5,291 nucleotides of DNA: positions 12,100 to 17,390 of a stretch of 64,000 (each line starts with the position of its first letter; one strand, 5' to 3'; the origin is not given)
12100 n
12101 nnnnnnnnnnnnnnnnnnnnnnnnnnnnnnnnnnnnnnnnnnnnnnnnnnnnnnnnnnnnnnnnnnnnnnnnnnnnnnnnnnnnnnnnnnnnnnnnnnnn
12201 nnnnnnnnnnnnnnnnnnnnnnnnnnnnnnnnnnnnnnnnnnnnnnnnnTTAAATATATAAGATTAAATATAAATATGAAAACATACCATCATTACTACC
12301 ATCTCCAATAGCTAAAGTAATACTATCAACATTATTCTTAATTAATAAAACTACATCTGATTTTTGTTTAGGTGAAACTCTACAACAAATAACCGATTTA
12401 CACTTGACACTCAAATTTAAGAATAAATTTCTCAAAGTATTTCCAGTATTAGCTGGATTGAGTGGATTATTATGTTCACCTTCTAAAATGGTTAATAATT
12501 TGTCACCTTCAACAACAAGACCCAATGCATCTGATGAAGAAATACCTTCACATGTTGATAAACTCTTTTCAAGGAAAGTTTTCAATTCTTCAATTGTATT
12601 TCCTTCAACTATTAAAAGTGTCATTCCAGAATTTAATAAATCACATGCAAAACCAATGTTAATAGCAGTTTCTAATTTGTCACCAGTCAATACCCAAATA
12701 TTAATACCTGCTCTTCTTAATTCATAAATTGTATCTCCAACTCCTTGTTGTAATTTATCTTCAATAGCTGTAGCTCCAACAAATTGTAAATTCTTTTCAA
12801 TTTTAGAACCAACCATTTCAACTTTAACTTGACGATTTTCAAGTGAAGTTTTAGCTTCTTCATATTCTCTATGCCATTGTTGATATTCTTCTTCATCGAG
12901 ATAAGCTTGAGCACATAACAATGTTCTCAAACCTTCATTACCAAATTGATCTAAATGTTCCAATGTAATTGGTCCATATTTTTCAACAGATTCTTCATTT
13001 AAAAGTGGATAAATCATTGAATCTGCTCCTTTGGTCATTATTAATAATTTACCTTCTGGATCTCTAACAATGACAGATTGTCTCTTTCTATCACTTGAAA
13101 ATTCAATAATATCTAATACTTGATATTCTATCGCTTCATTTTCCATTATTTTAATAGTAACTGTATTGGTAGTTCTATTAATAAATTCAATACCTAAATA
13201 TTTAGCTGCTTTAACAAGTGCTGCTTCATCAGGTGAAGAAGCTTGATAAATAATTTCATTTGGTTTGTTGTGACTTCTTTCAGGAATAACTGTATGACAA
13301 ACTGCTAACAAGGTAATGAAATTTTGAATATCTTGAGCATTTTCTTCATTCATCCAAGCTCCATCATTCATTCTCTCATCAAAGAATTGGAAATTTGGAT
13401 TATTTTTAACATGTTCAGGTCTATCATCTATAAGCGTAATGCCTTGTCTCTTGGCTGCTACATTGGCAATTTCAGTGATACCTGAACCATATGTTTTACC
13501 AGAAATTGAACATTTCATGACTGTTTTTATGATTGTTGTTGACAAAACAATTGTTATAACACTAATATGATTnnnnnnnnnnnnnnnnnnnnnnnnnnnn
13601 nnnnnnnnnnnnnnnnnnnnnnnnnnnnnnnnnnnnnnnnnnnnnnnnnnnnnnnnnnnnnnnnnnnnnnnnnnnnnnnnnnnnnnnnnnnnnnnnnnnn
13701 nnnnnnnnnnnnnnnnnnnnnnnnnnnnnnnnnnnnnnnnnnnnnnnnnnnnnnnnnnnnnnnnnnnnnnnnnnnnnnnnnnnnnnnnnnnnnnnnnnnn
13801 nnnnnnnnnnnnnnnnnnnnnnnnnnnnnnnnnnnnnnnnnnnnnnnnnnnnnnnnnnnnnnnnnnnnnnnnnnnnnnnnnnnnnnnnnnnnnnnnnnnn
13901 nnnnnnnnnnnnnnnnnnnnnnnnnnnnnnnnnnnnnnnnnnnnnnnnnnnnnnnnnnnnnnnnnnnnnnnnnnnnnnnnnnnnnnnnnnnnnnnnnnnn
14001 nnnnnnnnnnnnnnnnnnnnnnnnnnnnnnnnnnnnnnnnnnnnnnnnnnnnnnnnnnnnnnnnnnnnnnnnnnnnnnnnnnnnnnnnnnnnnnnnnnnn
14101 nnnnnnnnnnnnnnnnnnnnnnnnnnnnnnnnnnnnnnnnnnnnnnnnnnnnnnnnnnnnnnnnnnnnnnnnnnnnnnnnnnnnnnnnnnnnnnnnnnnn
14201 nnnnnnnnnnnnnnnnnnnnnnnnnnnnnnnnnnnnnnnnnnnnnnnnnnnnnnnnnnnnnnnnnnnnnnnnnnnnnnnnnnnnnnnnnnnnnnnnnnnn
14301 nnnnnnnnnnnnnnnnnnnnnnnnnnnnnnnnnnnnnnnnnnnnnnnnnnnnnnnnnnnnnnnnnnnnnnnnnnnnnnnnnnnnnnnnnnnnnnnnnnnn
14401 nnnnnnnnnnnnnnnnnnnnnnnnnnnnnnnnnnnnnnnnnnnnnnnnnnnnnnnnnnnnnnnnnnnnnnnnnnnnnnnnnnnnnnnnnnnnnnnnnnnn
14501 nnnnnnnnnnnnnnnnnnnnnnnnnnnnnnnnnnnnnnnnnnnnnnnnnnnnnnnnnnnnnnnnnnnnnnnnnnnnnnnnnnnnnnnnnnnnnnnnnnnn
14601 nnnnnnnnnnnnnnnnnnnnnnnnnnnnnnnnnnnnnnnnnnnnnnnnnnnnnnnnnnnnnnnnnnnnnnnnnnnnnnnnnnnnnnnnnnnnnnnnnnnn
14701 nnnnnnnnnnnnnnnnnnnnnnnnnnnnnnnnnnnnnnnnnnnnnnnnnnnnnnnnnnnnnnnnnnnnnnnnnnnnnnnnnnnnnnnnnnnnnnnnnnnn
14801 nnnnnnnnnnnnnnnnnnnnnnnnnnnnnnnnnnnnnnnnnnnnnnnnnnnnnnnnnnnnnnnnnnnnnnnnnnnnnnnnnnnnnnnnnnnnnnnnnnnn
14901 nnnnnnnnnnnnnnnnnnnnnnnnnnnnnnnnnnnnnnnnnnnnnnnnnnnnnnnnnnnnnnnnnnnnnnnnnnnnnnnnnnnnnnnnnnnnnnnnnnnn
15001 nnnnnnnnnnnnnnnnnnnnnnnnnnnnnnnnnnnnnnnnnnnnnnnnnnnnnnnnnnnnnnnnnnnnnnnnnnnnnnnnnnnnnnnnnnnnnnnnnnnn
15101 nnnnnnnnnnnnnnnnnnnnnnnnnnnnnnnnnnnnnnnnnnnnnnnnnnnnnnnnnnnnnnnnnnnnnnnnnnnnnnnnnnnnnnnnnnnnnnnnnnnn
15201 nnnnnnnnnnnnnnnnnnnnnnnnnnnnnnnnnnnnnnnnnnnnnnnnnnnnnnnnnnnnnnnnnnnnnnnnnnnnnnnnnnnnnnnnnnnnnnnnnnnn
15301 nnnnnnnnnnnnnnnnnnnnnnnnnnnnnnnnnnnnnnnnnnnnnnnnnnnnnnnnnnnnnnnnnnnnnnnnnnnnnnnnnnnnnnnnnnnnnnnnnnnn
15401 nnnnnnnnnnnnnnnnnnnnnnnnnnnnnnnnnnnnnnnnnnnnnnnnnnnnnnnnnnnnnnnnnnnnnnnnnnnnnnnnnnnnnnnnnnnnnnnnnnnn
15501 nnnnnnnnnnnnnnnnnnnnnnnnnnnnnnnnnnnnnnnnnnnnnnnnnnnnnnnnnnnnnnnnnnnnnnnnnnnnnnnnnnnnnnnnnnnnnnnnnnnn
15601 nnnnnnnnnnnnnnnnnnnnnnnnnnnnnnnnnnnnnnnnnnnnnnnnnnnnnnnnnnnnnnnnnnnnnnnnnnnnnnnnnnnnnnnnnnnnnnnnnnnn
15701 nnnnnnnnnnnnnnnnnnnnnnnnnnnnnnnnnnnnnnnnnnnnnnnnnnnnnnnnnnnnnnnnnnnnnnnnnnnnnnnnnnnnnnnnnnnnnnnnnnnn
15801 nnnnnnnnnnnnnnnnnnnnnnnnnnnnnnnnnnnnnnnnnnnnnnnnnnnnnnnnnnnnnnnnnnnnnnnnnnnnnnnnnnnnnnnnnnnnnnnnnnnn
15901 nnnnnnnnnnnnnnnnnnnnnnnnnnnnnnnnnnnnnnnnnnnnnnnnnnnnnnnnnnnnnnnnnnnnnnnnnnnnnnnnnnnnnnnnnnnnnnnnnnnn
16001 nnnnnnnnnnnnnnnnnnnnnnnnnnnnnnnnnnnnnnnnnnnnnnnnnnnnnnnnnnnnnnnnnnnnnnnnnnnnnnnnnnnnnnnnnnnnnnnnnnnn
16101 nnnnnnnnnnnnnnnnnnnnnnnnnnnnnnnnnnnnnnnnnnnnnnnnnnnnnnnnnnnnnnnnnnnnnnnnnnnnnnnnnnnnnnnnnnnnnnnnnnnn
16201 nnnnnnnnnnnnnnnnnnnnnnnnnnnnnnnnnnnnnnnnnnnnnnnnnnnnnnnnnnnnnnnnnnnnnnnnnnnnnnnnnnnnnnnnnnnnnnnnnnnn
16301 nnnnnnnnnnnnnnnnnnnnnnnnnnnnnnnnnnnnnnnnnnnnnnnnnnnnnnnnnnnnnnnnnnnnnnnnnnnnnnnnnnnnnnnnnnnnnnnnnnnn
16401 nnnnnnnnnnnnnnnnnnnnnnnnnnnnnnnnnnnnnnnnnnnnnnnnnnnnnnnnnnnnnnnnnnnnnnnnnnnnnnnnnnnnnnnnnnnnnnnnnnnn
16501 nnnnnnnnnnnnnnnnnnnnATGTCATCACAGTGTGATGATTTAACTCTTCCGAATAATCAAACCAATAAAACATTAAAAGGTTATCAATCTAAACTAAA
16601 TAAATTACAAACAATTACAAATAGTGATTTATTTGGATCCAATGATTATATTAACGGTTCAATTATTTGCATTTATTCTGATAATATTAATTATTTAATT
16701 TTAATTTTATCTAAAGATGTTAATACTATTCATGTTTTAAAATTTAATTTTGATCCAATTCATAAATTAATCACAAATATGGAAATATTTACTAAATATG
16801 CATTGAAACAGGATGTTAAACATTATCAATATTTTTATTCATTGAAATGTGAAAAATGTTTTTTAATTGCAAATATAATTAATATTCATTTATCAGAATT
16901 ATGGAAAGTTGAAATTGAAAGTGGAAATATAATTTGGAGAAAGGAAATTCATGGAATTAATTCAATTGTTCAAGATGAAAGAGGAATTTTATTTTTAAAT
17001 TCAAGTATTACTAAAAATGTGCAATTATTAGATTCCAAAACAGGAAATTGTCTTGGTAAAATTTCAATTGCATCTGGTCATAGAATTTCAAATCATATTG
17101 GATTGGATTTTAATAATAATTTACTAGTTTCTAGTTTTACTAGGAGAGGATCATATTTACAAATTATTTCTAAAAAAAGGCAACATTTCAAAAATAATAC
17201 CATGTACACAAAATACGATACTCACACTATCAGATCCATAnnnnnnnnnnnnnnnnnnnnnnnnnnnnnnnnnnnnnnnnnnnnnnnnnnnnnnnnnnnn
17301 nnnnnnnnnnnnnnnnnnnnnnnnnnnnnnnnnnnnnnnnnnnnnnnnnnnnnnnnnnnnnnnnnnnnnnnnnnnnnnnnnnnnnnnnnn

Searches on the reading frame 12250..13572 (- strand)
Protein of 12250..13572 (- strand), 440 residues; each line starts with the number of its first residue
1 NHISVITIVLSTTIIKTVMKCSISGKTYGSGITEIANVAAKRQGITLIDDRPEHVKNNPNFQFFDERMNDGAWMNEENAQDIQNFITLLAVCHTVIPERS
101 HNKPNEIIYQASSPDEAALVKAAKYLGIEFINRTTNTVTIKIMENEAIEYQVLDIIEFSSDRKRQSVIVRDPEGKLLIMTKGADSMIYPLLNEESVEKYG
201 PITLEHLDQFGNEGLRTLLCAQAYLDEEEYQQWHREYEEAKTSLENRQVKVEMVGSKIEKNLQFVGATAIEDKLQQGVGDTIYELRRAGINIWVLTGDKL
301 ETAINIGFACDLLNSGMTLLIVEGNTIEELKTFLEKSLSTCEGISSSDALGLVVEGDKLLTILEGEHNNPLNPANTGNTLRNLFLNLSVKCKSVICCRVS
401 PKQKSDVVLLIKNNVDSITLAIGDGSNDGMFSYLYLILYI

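Call 16: search_protein_families(library=pfam, max_evalue=0.1, proteins=[window:12250-13572:-])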
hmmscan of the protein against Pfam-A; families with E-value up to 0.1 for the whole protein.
window:12250-13572:- (440 aa): 3 families
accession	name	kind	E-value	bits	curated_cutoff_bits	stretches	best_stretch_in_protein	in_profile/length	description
PF13246.12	Cation_ATPase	-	1.8e-13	50.7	21.7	1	91-188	2-85/91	Cation transport ATPase (P-type)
PF00702.32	Hydrolase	-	1e-05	26.4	26.4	1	208-305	48-130/191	haloacid dehalogenase-like hydrolase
PF21593.2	DUF6853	-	0.043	14.7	27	0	42-100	14-74/120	Family of unknown function (DUF6853)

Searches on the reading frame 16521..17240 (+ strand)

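Call 16: search_protein_families(library=pfam, max_evalue=0.1, proteins=[window:16521-17240:+])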
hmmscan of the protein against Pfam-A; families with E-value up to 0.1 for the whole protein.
window:16521-17240:+ (240 aa): 1 family
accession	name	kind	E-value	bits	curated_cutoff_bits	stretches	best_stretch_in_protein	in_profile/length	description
PF13360.13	PQQ_2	-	0.033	14.3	27.6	1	127-176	181-228/233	Outer membrane protein assembly factor BamB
